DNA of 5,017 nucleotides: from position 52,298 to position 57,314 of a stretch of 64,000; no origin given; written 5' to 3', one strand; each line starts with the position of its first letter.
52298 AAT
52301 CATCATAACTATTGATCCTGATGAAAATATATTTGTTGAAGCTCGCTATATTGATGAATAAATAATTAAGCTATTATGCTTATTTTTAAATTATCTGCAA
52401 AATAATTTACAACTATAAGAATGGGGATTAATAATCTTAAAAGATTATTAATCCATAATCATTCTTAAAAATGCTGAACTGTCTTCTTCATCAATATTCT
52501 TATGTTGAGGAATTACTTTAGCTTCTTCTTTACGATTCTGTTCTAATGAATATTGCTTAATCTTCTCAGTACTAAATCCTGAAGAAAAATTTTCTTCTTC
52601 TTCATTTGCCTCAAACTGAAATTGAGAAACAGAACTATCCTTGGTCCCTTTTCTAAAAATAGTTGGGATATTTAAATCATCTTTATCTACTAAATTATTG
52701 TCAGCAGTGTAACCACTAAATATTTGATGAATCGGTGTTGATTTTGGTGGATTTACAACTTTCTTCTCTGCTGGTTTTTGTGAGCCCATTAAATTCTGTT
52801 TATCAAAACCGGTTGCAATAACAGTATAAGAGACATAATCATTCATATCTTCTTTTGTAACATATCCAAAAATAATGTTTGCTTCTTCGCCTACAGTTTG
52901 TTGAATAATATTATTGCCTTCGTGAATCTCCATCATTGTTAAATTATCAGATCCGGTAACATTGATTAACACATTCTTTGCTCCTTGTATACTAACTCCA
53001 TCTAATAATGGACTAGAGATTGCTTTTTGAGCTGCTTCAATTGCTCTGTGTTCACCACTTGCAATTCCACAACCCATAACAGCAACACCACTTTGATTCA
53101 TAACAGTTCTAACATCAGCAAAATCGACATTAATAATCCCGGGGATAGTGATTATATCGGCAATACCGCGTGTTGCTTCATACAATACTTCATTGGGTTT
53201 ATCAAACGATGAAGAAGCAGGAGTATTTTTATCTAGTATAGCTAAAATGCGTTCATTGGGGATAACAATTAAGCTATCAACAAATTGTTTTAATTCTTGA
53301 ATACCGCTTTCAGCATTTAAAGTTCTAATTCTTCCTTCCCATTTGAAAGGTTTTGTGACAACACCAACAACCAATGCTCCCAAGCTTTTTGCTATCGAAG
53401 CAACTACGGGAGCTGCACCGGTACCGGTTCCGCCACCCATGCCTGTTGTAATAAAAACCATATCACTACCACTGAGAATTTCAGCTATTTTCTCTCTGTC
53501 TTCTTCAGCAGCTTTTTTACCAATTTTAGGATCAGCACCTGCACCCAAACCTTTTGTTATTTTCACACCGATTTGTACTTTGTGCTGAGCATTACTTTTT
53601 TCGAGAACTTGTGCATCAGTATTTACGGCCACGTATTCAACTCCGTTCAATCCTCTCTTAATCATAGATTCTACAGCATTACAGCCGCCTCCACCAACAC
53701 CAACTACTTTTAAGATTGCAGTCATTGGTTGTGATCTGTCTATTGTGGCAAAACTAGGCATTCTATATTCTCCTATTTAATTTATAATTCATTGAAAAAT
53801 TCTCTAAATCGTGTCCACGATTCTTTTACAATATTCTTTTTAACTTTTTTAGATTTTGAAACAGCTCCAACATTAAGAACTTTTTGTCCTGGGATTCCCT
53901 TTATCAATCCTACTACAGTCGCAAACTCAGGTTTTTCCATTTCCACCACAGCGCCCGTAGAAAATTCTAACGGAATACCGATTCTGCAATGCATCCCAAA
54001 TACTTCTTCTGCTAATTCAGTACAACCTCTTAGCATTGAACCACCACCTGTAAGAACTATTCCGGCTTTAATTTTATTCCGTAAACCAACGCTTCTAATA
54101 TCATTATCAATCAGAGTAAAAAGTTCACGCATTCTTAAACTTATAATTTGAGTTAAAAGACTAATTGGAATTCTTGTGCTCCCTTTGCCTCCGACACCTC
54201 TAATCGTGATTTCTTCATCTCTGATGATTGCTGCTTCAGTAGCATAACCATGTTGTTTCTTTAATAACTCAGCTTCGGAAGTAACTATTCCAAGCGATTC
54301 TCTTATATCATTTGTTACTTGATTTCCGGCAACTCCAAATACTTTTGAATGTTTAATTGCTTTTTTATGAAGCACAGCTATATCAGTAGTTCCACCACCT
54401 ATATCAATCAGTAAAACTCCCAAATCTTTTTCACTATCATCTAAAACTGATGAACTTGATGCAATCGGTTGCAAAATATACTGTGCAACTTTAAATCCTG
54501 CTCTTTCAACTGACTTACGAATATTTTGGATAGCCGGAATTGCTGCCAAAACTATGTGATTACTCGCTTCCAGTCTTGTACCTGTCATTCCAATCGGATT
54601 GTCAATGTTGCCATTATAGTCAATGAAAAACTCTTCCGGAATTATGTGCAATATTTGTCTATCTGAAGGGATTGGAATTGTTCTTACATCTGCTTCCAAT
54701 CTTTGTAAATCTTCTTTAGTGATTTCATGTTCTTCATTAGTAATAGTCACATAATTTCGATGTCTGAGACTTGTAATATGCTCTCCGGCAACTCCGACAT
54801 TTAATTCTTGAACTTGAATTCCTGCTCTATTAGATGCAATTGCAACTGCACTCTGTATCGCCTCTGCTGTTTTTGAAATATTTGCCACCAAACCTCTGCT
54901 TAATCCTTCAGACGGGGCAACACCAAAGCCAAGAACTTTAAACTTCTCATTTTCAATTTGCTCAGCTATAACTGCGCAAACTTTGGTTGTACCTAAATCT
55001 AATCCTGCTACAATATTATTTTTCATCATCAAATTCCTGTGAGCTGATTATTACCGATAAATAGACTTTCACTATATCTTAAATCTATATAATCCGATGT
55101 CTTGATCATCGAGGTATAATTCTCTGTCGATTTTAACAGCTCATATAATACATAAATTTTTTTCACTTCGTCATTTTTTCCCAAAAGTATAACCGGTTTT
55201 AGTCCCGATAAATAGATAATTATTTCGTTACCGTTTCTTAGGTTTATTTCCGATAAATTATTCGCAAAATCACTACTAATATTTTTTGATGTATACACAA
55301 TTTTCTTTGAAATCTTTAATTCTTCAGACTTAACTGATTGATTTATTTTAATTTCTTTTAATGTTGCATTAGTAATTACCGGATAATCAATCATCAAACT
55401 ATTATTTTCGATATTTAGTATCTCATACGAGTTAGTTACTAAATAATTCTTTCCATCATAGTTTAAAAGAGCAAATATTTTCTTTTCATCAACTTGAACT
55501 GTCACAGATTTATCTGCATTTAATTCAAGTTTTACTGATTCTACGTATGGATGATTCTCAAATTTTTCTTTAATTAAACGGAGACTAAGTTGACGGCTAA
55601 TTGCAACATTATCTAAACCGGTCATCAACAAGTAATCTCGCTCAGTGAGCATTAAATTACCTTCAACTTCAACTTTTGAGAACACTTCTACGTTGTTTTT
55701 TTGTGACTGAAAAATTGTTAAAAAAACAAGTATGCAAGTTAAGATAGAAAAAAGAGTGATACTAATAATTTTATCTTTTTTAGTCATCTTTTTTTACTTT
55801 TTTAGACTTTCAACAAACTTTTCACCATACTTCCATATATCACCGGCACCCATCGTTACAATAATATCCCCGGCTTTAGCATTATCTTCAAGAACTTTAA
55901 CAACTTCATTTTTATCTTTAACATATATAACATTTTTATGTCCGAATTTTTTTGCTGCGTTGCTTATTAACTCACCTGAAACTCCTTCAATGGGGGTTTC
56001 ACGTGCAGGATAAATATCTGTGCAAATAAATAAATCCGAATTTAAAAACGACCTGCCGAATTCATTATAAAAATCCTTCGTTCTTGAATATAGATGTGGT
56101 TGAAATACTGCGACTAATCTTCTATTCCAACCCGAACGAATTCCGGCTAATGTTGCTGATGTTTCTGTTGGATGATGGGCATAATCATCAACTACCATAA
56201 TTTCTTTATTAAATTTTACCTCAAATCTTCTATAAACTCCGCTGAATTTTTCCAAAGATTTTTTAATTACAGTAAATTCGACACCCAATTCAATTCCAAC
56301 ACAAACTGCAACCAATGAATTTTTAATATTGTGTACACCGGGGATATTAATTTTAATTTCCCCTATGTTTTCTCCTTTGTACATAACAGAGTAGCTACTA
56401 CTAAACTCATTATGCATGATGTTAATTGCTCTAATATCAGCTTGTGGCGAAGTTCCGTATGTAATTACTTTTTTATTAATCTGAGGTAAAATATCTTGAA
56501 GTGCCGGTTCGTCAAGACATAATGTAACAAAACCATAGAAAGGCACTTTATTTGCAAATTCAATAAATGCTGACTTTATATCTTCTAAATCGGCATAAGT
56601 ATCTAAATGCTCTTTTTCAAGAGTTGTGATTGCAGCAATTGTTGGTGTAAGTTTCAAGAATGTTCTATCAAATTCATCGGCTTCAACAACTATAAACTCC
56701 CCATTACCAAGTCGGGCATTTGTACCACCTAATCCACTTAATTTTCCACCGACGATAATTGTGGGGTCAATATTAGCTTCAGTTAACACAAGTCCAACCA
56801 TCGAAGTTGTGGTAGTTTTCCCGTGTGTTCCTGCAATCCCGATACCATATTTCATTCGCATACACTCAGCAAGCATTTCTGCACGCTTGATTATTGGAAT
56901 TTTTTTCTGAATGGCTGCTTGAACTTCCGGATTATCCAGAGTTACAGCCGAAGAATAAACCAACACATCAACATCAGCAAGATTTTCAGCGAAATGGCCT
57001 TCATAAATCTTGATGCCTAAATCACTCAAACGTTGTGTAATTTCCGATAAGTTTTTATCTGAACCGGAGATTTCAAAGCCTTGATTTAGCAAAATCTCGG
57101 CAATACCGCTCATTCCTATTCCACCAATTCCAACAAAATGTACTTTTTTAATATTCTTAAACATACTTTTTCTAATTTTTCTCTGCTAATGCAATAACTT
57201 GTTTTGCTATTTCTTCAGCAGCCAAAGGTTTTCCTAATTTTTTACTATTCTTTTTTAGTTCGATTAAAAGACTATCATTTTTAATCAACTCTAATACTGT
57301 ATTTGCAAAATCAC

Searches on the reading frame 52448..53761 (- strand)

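Call 38: search_protein_families(library=ncbifam, proteins=[window:52448-53761:-], max_evalue=1e-10)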
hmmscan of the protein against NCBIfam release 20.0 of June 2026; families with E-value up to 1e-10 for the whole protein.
window:52448-53761:- (437 aa): 1 family
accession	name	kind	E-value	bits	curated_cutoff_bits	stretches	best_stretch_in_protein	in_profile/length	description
TIGR00065.1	ftsZ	equivalog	2.1e-124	415.5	295.2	1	9-334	11-339/353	cell division protein FtsZ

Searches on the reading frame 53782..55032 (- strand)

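Call 38: search_protein_families(library=ncbifam, proteins=[window:53782-55032:-], max_evalue=1e-10)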
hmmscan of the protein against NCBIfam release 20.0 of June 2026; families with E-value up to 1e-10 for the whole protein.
window:53782-55032:- (416 aa): 4 families
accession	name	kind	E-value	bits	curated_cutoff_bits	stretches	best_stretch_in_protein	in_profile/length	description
TIGR01174.1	ftsA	equivalog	1.5e-108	363.2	175.85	1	8-378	2-370/371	cell division protein FtsA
NF007009.0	PRK09472.1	equivalog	1.2e-84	284.8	409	1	4-394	6-400/420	cell division protein FtsA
NF010539.0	PRK13927.1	subfamily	1.9e-12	46.8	293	1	170-351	117-310/339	rod shape-determining protein MreB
TIGR00904.1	mreB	subfamily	7.2e-11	41.7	365.75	1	170-349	116-308/334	MreB/Mrl family cell shape determining protein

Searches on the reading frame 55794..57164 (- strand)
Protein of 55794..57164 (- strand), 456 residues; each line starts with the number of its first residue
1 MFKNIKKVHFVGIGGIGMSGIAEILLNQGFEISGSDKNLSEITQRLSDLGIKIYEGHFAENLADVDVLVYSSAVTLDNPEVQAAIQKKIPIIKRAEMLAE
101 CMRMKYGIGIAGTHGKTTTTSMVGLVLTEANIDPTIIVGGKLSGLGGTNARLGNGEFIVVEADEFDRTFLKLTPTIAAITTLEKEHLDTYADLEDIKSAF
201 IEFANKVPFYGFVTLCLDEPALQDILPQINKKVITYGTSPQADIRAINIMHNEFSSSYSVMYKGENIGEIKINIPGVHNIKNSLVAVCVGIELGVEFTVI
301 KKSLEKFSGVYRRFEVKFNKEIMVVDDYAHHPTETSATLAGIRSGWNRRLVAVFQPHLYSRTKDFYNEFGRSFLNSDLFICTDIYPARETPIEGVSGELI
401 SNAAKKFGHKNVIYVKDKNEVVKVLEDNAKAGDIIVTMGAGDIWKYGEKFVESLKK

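Call 38: search_protein_families(library=ncbifam, proteins=[window:55794-57164:-], max_evalue=1e-10)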
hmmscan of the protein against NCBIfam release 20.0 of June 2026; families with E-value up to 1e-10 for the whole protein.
window:55794-57164:- (456 aa): 17 families
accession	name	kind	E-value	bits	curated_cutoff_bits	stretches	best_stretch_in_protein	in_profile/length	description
TIGR01082.1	murC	equivalog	4.7e-159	530.2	335.1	1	7-450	1-448/449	UDP-N-acetylmuramate--L-alanine ligase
NF011171.0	PRK14573.1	equivalog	2.6e-95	320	1015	1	6-450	5-444/809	bifunctional UDP-N-acetylmuramate--L-alanine ligase/D-alanine--D-alanine ligase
TIGR01081.1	mpl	equivalog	1.2e-60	205.9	388.7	1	7-454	1-447/448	UDP-N-acetylmuramate:L-alanyl-gamma-D-glutamyl-meso-diaminopimelate ligase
NF053645.1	pMurC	equivalog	2.1e-30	105.9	560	2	10-238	3-245/492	pseudomurein biosynthesis peptide ligase pMurC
NF001124.0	PRK00139.1-2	equivalog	1.9e-28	99.4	476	1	175-441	200-468/500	UDP-N-acetylmuramoyl-L-alanyl-D-glutamate--2,6-diaminopimelate ligase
TIGR01087.1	murD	equivalog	1.6e-27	96.7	211.95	1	8-344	2-337/441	UDP-N-acetylmuramoyl-L-alanine--D-glutamate ligase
NF001126.0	PRK00139.1-4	equivalog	7.8e-26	90.7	373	1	177-442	197-459/486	UDP-N-acetylmuramoyl-L-alanyl-D-glutamate--2,6-diaminopimelate ligase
TIGR01143.1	murF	subfamily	4.6e-22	78.5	288.6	1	96-328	66-303/418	UDP-N-acetylmuramoyl-tripeptide--D-alanyl-D-alanine ligase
TIGR01085.1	murE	subfamily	1.3e-21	77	257.3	1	175-442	179-448/472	UDP-N-acetylmuramyl-tripeptide synthetase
NF008896.0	PRK11929.1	equivalog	6.1e-20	70.7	1023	1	175-439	203-472/965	bifunctional UDP-N-acetylmuramoyl-L-alanyl-D-glutamate--2,6-diaminopimelate ligase MurE/UDP-N-acetylmuramoyl-tripeptide--D-alanyl-D-alanine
NF053648.1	pMurE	equivalog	1.3e-14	53.8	600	1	172-351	188-357/464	pseudomurein biosynthesis peptide ligase pMurE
NF053646.1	pMurD1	equivalog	8.3e-14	51.1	610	0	206-446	212-447/465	pseudomurein biosynthesis peptide ligase pMurD1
TIGR02068.2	cya_phycin_syn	equivalog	9.6e-14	50.3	850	1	177-438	568-847/862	cyanophycin synthetase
NF010628.0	PRK14022.1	equivalog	3.7e-12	45.7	536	0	230-441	257-456/483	UDP-N-acetylmuramoyl-L-alanyl-D-glutamate--L-lysine ligase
NF001123.0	PRK00139.1-1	equivalog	6.3e-12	44.9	586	0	175-441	198-465/493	UDP-N-acetylmuramoyl-L-alanyl-D-glutamate--2,6-diaminopimelate ligase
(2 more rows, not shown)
